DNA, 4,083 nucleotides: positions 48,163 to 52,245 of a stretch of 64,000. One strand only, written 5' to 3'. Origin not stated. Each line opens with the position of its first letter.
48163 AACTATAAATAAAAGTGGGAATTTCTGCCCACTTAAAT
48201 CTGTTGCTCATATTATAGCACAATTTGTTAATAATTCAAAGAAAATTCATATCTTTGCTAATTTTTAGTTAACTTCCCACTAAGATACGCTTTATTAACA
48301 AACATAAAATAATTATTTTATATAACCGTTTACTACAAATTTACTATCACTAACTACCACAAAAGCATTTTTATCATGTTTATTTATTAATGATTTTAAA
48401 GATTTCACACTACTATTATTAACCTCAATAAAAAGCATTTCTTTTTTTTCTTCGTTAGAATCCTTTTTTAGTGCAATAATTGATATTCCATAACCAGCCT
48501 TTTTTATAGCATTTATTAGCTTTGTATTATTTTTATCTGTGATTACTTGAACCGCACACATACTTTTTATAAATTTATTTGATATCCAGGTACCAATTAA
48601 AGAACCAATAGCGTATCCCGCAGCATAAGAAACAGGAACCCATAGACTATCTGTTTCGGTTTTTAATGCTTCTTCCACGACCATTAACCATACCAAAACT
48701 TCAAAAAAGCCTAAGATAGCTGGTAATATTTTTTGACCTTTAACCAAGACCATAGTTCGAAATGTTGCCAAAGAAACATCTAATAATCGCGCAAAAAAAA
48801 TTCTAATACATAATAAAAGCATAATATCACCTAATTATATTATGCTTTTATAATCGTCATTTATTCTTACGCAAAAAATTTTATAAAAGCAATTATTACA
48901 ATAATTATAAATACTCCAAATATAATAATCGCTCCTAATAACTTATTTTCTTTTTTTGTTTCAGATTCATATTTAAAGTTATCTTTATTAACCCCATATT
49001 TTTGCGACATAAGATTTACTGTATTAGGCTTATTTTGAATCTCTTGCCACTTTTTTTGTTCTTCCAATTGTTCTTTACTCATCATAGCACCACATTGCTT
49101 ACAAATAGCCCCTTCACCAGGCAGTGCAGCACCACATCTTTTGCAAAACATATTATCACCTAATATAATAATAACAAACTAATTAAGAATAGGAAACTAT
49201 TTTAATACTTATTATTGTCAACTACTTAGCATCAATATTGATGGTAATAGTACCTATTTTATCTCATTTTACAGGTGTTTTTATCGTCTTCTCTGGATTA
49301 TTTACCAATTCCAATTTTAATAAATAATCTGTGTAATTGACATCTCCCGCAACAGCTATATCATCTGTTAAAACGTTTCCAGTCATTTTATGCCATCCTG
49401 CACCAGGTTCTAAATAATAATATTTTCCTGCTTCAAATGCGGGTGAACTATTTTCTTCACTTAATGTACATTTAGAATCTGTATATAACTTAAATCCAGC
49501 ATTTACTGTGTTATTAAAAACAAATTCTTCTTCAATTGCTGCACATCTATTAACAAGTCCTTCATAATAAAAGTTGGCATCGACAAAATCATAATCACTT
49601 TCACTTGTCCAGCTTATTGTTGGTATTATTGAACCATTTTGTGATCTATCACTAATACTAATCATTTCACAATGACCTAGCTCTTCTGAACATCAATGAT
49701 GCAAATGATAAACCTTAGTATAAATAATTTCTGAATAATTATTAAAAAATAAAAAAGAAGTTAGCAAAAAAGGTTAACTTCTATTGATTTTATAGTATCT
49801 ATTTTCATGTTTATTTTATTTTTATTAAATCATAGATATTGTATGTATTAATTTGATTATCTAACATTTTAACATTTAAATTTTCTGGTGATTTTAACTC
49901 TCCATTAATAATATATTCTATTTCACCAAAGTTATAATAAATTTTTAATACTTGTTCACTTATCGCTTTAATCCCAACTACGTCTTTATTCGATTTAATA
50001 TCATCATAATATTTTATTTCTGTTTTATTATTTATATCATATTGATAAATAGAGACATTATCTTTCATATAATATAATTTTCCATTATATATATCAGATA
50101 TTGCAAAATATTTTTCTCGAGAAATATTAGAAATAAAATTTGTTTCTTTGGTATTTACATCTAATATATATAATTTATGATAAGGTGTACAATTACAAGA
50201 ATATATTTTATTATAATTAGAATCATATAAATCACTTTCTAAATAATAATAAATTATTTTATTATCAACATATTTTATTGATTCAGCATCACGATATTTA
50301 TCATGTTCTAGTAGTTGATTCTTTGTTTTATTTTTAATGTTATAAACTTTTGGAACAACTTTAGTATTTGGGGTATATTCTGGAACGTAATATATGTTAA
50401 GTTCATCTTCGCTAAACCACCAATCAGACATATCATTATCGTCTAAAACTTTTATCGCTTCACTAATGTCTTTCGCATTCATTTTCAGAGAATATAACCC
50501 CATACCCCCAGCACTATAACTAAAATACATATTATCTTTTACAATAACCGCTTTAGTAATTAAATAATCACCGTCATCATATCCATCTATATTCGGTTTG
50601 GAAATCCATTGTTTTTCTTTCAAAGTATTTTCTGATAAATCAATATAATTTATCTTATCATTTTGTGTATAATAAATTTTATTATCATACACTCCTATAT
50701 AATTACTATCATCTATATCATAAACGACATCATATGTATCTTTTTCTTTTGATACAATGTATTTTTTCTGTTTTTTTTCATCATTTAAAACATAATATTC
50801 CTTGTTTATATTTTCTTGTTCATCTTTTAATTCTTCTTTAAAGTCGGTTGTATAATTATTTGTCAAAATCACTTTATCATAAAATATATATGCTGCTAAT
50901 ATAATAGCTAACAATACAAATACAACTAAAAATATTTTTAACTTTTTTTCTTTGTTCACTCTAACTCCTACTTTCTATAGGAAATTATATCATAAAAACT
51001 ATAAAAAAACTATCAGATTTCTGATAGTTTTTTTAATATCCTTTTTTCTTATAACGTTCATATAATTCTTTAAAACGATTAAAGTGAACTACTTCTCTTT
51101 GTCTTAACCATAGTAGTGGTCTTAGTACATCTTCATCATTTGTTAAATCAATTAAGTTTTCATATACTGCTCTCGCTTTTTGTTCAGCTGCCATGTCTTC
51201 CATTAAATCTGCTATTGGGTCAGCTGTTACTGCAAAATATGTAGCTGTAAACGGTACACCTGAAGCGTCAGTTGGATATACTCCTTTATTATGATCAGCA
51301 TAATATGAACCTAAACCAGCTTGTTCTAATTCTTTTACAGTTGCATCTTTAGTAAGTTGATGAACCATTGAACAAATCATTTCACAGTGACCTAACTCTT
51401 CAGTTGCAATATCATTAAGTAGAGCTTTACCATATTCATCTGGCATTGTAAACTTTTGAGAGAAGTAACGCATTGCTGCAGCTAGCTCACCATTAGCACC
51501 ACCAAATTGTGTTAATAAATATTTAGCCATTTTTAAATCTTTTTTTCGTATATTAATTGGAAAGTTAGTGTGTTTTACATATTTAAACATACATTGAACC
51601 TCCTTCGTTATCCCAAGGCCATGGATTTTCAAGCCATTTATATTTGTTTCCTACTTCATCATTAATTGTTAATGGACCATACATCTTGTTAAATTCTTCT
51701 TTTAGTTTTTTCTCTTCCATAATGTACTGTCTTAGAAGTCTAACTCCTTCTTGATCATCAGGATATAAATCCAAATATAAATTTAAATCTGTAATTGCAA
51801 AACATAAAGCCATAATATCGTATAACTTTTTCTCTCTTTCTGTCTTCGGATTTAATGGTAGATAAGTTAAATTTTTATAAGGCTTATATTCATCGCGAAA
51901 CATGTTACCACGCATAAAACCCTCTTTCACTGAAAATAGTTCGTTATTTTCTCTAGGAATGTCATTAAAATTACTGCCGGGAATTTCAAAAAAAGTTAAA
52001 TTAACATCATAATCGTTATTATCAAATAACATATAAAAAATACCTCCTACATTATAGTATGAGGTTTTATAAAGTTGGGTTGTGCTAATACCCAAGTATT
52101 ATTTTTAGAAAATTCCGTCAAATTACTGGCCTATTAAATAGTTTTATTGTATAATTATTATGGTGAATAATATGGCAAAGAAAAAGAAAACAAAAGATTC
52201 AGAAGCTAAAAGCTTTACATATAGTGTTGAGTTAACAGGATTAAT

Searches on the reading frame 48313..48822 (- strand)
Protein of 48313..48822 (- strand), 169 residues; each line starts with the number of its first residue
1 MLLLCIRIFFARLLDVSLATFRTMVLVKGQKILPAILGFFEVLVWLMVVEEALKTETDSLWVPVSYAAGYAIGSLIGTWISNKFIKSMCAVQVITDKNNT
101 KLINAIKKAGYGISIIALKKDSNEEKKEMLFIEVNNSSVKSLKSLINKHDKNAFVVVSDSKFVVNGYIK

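Call 40: search_protein_families(library=pfam, proteins=[window:48313-48822:-], max_evalue=0.001)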
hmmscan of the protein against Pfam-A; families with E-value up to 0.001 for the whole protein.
window:48313-48822:- (169 aa): 2 families
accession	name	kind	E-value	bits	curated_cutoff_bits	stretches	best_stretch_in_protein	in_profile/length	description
PF18955.5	DUF5698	-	1.3e-17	64.4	27.5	1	20-78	1-58/58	Domain of unknown function (DUF5698)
PF10035.14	DUF2179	-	4e-08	33.4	22.8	1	124-163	14-53/55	Uncharacterized protein conserved in bacteria (DUF2179)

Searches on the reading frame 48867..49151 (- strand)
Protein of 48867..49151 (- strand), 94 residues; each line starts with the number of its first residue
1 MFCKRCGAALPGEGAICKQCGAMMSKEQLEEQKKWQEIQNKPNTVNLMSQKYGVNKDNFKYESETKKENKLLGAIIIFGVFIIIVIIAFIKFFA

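Call 40: search_protein_families(library=pfam, proteins=[window:48867-49151:-], max_evalue=0.001)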
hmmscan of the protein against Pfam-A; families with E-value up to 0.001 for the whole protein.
window:48867-49151:- (94 aa): 3 families
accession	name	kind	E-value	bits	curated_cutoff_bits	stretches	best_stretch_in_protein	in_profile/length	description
PF09889.16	DUF2116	-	0.00026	21.3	26.8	0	60-93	27-59/59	Probable treble clef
PF08271.17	Zn_Ribbon_TF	-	0.00029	20.8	29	0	1-37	1-42/43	TFIIB zinc-binding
PF20185.3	DUF6548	-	0.00089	19.6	27.3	1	30-90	103-160/164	Family of unknown function (DUF6548)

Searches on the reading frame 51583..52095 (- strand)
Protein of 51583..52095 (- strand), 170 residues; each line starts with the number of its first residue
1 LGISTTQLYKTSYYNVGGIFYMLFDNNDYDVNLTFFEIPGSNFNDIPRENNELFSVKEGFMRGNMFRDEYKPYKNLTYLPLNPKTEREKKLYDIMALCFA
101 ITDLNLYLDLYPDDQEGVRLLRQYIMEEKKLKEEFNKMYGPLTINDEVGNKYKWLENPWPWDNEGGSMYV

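Call 40: search_protein_families(library=pfam, proteins=[window:51583-52095:-], max_evalue=0.001)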
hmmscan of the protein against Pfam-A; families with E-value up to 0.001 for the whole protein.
window:51583-52095:- (170 aa): 1 family
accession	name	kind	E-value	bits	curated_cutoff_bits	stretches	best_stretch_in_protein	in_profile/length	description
PF12652.12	CotJB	-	2.1e-22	79.5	29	1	89-162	2-76/76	CotJB protein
